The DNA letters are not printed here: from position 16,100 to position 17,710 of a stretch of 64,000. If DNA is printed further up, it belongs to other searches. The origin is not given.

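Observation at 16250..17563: Mini-AOR: an aldehyde:ferredoxin oxidoreductase-family protein about 160 residues shorter than canonical enzymes, embedded in the hydrogenase operon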

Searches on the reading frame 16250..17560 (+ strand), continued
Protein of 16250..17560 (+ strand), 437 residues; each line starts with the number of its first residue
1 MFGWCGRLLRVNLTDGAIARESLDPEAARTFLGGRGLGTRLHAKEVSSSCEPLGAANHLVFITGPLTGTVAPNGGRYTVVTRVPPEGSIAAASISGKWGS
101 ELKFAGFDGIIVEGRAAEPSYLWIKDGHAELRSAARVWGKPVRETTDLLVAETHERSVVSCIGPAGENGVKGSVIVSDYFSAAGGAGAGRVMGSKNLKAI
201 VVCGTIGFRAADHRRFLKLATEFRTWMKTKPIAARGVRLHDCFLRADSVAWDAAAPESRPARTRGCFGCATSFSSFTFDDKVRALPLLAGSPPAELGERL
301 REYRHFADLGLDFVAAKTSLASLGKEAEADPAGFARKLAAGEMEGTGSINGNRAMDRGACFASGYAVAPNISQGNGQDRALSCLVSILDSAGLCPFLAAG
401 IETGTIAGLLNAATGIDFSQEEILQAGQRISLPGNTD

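Call 20: list_cluster_members(proteins=[P0001, P0010, P0023, P0024, P0027, P0031, P0038, P0046, P0050, P0041])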
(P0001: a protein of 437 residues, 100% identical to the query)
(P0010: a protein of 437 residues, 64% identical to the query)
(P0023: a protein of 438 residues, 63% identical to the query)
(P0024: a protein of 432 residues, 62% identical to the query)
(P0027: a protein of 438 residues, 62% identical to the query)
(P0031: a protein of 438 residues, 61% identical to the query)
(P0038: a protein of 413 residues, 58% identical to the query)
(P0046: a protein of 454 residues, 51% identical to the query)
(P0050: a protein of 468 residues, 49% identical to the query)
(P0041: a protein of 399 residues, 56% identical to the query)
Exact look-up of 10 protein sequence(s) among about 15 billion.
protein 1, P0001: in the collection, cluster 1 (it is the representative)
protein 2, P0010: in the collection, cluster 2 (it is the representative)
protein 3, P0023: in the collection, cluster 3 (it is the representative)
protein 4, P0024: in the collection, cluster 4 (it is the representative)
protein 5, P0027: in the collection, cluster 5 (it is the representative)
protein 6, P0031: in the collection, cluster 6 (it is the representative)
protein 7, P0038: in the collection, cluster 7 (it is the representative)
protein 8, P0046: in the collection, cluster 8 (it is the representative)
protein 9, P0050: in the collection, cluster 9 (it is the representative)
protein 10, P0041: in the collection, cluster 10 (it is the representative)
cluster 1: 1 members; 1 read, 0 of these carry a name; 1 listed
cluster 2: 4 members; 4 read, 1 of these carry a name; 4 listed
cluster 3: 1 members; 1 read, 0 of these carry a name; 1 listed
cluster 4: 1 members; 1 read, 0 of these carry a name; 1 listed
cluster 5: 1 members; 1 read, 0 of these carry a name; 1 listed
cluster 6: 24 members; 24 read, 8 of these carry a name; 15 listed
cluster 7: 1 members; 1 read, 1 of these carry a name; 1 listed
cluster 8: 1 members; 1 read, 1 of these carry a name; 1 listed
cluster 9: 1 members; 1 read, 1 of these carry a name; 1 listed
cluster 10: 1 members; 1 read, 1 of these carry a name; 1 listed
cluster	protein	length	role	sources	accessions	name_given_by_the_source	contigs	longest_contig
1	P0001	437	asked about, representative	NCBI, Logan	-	-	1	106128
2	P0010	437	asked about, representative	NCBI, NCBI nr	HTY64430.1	MAG TPA: aldehyde ferredoxin oxidoreductase N-terminal domain-containing protein ... | aldehyde ferredoxin oxidoreductase N-terminal domain-containing protein [Acidobacteriota ...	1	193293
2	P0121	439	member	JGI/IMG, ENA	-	-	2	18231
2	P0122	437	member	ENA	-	-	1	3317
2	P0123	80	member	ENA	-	-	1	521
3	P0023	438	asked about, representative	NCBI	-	-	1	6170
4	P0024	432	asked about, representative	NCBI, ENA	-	-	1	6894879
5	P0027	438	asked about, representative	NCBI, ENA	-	-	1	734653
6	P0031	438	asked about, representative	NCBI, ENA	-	-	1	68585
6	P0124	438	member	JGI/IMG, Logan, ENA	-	aldehyde:ferredoxin oxidoreductase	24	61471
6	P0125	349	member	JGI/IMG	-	hypothetical protein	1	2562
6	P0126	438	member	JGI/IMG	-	aldehyde:ferredoxin oxidoreductase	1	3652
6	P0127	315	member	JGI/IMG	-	hypothetical protein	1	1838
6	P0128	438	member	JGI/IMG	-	aldehyde:ferredoxin oxidoreductase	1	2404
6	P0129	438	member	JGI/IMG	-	aldehyde:ferredoxin oxidoreductase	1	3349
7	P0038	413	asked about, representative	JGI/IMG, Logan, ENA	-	aldehyde:ferredoxin oxidoreductase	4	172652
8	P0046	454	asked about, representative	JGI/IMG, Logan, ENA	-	aldehyde:ferredoxin oxidoreductase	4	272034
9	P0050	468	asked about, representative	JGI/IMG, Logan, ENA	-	aldehyde:ferredoxin oxidoreductase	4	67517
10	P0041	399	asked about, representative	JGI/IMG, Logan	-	aldehyde:ferredoxin oxidoreductase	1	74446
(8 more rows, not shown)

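Call 25: search_solved_structures(query=A1, max_evalue=0.001, show_alignments=2)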
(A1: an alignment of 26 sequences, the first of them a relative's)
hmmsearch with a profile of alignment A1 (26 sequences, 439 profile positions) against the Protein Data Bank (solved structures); distinct sequences matched with E-value up to 0.001: 9.
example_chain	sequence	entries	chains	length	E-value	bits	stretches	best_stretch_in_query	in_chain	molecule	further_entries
9mqx_D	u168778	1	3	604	2.6e-100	339.5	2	1-247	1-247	Aldehyde:ferredoxin oxidoreductase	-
1aor_A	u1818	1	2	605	7.3e-98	331.4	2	1-249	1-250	ALDEHYDE FERREDOXIN OXIDOREDUCTASE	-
8c0z_A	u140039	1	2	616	1.2e-82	281.2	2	2-241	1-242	Aldehyde:ferredoxin oxidoreductase,tungsten-containing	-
9g7j_A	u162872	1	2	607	5.9e-77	262.5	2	1-252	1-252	Aldehyde ferredoxin oxidoreductase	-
1b25_A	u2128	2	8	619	7.2e-68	232.5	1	1-225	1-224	PROTEIN (FORMALDEHYDE FERREDOXIN OXIDOREDUCTASE) | FORMALDEHYDE FERREDOXIN OXIDOREDUCTASE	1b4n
9q1t_A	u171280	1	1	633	3e-58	200.8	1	3-221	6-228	Tungsten-dependent aldehyde oxidoreductase WOR83 from Haloferax volcanii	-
4z3w_A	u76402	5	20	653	5e-57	196.8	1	5-228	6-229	Benzoyl-CoA reductase, putative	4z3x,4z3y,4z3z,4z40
6x6u_A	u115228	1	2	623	9.4e-47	162.9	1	1-208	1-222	Formaldehyde:ferredoxin oxidoreductase wor5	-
6x1o_A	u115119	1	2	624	9.5e-47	162.9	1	1-208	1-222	Formaldehyde:ferredoxin oxidoreductase wor5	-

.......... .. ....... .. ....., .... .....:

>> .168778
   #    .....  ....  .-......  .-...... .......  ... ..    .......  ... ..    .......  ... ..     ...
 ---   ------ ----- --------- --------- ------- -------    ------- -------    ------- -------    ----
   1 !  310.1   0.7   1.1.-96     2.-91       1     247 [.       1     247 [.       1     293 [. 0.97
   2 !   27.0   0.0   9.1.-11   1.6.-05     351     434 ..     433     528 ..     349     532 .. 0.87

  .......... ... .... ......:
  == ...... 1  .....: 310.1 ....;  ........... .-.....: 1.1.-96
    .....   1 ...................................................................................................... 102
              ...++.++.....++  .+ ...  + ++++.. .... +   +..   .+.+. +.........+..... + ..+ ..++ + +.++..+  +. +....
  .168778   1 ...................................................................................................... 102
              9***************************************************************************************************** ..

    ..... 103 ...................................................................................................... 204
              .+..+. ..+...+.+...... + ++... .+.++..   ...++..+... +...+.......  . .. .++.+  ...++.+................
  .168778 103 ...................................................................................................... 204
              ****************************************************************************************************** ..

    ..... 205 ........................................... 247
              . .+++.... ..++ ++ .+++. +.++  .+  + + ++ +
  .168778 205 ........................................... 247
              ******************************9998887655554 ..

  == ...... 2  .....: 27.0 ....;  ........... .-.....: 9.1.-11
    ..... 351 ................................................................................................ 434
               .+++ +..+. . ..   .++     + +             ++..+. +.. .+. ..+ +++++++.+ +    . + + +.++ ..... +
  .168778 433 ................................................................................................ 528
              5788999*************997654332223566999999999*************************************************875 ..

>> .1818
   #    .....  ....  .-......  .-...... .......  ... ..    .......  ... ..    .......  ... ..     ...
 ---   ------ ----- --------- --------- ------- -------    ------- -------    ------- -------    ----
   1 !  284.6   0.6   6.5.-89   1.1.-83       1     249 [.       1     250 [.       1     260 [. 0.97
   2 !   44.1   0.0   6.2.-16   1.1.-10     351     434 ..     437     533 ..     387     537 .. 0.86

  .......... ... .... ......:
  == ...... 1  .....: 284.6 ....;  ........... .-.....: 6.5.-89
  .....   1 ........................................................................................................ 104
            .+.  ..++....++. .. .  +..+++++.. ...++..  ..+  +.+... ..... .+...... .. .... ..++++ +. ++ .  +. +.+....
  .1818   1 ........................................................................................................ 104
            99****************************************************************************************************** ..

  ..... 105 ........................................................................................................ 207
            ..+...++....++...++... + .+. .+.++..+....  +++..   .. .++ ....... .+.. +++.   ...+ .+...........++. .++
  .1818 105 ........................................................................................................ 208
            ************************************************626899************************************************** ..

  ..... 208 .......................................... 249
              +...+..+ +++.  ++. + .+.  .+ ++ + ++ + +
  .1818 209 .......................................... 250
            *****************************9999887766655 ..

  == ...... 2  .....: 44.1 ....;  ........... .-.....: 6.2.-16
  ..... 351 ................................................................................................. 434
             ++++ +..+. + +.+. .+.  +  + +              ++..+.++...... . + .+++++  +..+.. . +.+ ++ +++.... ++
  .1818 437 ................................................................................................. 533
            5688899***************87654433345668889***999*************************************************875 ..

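Call 31: find_encoding_contigs(protein=P0041, flank=10000, max_places=1)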
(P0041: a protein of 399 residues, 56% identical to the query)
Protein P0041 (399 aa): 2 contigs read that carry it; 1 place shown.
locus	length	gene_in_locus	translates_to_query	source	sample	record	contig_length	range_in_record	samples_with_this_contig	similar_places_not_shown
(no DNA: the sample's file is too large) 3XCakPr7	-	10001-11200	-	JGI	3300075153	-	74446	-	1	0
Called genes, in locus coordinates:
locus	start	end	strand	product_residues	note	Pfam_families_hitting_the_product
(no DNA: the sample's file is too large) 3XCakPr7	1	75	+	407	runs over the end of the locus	PF12832:MFS_1_like (weak), PF01306:LacY_symp (weak), PF07690:MFS_1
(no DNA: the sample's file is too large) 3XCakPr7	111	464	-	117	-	PF00578:AhpC-TSA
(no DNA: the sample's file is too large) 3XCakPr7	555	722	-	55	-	-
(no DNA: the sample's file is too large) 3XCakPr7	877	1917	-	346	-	PF02322:Cyt_bd_oxida_II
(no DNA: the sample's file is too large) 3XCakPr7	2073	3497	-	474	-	PF01654:Cyt_bd_oxida_I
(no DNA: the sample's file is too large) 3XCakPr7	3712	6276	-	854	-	PF13298:LigD_N, PF01068:DNA_ligase_A_M, PF04679:DNA_ligase_A_C, PF21686:LigD_Prim-Pol, PF01896:DNA_primase_S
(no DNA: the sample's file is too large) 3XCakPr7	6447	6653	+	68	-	PF04014:MazE_antitoxin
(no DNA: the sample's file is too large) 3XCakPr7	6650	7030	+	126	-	PF01850:PIN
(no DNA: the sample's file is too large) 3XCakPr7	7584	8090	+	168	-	PF13247:Fer4_11 (weak), PF12797:Fer4_2 (weak), PF00037:Fer4, PF12837:Fer4_6 (weak), PF12838:Fer4_7 (weak), PF13484:Fer4_16 (weak)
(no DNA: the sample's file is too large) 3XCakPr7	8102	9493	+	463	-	PF00037:Fer4, PF12797:Fer4_2 (faint), PF12837:Fer4_6, PF12838:Fer4_7 (weak), PF13187:Fer4_9, PF13237:Fer4_10, PF14697:Fer4_21, PF02906:Fe_hyd_lg_C, +2 more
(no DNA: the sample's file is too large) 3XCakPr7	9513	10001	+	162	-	PF12797:Fer4_2 (faint), PF12838:Fer4_7 (faint), PF00037:Fer4 (faint), PF12837:Fer4_6 (faint), PF14697:Fer4_21 (faint), PF12800:Fer4_4 (faint), PF13237:Fer4_10 (weak), PF13247:Fer4_11, +2 more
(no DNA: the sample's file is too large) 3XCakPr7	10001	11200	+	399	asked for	PF02730:AFOR_N, PF01314:AFOR_C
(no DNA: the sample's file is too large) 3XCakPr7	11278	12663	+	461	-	PF00662:Proton_antipo_N, PF00361:Proton_antipo_M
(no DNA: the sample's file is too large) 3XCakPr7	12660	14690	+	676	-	PF00361:Proton_antipo_M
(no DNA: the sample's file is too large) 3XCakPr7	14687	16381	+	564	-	PF00329:Complex1_30kDa, PF00374:NiFeSe_Hases, PF00346:Complex1_49kDa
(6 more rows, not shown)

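Call 32: find_encoding_contigs(protein=P0055, flank=10000, max_places=1)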
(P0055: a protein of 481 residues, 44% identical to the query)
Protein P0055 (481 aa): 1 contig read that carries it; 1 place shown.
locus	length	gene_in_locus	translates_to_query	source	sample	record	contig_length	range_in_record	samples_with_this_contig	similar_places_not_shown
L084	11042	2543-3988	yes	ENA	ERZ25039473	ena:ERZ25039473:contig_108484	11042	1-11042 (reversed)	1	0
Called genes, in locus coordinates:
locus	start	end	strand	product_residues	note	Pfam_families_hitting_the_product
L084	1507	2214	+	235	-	-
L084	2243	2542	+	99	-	PF13247:Fer4_11, PF25160:LdpA_Fe-S-bd (faint), PF13237:Fer4_10 (faint), PF14697:Fer4_21 (faint), PF00037:Fer4 (faint), PF12837:Fer4_6 (faint), PF12838:Fer4_7 (weak), PF13187:Fer4_9 (weak), +1 more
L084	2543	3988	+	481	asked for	PF02730:AFOR_N, PF01314:AFOR_C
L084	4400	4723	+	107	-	-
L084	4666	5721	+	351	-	PF00361:Proton_antipo_M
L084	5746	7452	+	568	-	PF00662:Proton_antipo_N (weak), PF00361:Proton_antipo_M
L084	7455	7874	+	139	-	-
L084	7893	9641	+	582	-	PF00329:Complex1_30kDa, PF00374:NiFeSe_Hases, PF00346:Complex1_49kDa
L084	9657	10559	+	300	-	PF00146:NADHdh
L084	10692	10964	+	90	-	PF12838:Fer4_7 (weak), PF12797:Fer4_2 (weak), PF00037:Fer4 (weak), PF12837:Fer4_6 (weak), PF13237:Fer4_10 (weak)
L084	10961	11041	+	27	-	?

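Call 33: find_encoding_contigs(protein=P0050, flank=10000, max_places=1)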
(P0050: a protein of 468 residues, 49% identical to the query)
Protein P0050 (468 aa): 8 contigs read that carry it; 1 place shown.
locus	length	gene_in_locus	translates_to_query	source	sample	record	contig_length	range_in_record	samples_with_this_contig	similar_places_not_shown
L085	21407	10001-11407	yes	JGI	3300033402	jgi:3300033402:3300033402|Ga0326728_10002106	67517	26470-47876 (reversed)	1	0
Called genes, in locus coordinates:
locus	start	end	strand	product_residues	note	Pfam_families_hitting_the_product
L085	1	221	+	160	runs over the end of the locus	-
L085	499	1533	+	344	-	PF00670:AdoHcyase_NAD (weak), PF02826:2-Hacid_dh_C, PF03807:F420_oxidored (weak), PF07991:KARI_N, PF01450:KARI_C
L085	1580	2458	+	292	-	PF03446:NAD_binding_2 (faint), PF03807:F420_oxidored, PF02153:PDH_N (faint), PF14748:P5CR_dimer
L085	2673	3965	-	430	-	PF00291:PALP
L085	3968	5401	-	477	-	PF00696:AA_kinase, PF22468:ACT_9 (weak), PF13840:ACT_7 (weak), PF22468:ACT_9, PF01842:ACT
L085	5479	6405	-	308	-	PF00126:HTH_1, PF03466:LysR_substrate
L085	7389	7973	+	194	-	PF13183:Fer4_8 (faint), PF13247:Fer4_11, PF14697:Fer4_21 (weak), PF25160:LdpA_Fe-S-bd (weak), PF00037:Fer4, PF12797:Fer4_2 (weak), PF12837:Fer4_6, PF13187:Fer4_9 (weak), +3 more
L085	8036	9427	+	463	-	PF00037:Fer4 (weak), PF13237:Fer4_10 (weak), PF02906:Fe_hyd_lg_C, PF02256:Fe_hyd_SSU (weak)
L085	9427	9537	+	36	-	-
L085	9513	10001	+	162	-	PF12797:Fer4_2 (faint), PF12837:Fer4_6 (faint), PF13237:Fer4_10, PF13247:Fer4_11, PF13187:Fer4_9 (weak), PF25160:LdpA_Fe-S-bd (weak), PF00037:Fer4 (weak), PF13187:Fer4_9 (weak), +5 more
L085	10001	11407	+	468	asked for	PF02730:AFOR_N, PF01314:AFOR_C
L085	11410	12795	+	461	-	PF00662:Proton_antipo_N, PF00361:Proton_antipo_M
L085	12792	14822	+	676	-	PF00662:Proton_antipo_N (weak), PF00361:Proton_antipo_M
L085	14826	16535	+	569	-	PF00329:Complex1_30kDa, PF00374:NiFeSe_Hases, PF00346:Complex1_49kDa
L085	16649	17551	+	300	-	PF00146:NADHdh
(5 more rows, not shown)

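Call 34: predict_structure(alignment_id=A2)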
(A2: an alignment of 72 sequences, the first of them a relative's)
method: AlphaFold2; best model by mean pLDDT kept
length: 437 residues; sequences in the alignment: 72
mean_pLDDT: 89.4   pTM: 0.92
mean pLDDT of the five models: 89.4, 89.1, 88.2, 88.2, 86.5
residues with pLDDT >= 90: 300; 70-90: 106; 50-70: 20; < 50: 11
segments of 3 or more residues with pLDDT < 50: 350-352, 374-376, 434-437
pLDDT, mean of each block of 10 residues (from residue 1): 93 98 95 94 93 97 95 89 89 93 98 98 98 98 98 97 97 92 92 98 95 96 90 90 90 72 77 87 79 80 94 90 79 93 63 75 90 61 92 92 95 96 93 50
secondary structure, 60 per line:
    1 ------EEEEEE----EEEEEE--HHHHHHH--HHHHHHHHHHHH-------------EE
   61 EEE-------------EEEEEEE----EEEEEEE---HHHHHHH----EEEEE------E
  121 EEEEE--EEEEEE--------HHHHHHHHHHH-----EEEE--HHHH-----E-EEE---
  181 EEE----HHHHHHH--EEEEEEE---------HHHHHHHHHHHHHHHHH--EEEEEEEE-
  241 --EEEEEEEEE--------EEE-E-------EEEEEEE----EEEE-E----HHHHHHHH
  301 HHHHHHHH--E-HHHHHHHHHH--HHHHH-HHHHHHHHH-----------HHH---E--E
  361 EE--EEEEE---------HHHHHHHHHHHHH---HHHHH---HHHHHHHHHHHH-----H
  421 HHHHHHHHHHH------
elements in order: E7-12 E17-22 H25-31 H34-45 E59-63 E77-83 E88-94 H98-104 E109-113 E120-125 E128-133 H142-152 E158-161 H164-167 E175-177 E181-183 H188-194 E197-203 H213-229 E232-239 E243-251 E260-262 E272-278 E283-286 H293-308 H313-322 H325-329 H331-339 E360-362 E365-369 H379-391 H395-399 H403-414 H420-431

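Call 35: search_protein_representatives(alignment_id=A1)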
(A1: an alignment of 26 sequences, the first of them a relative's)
Query: 26 sequences, 439 profile positions. Proteins with E-value up to 0.001 (for the whole library): 10544; up to 1e-10: 6354; up to 1e-30: 2632. The best 150 are listed.
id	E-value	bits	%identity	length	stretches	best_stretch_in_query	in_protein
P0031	3.1e-213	724.8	-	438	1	1-438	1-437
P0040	2.1e-208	708.9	-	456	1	1-436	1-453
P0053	6.4e-175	598.6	-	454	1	13-435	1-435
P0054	3.3e-166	569.8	-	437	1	1-438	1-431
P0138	2.3e-143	494.5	-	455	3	1-254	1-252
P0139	1.6e-128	445.7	-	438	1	2-434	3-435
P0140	8.1e-124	430.1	-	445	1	2-437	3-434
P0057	3.6e-119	414.8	-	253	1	44-279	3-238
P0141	8.9e-110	383.9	-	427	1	1-428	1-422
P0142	3.1e-104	365.6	-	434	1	1-429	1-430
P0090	2.7e-102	359.2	-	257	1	181-438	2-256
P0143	5.7e-90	318.6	-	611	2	1-236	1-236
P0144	2.7e-88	313.1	-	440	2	2-232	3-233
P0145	2.0e-85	303.6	-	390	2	3-229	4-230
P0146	2.5e-85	303.3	-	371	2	3-246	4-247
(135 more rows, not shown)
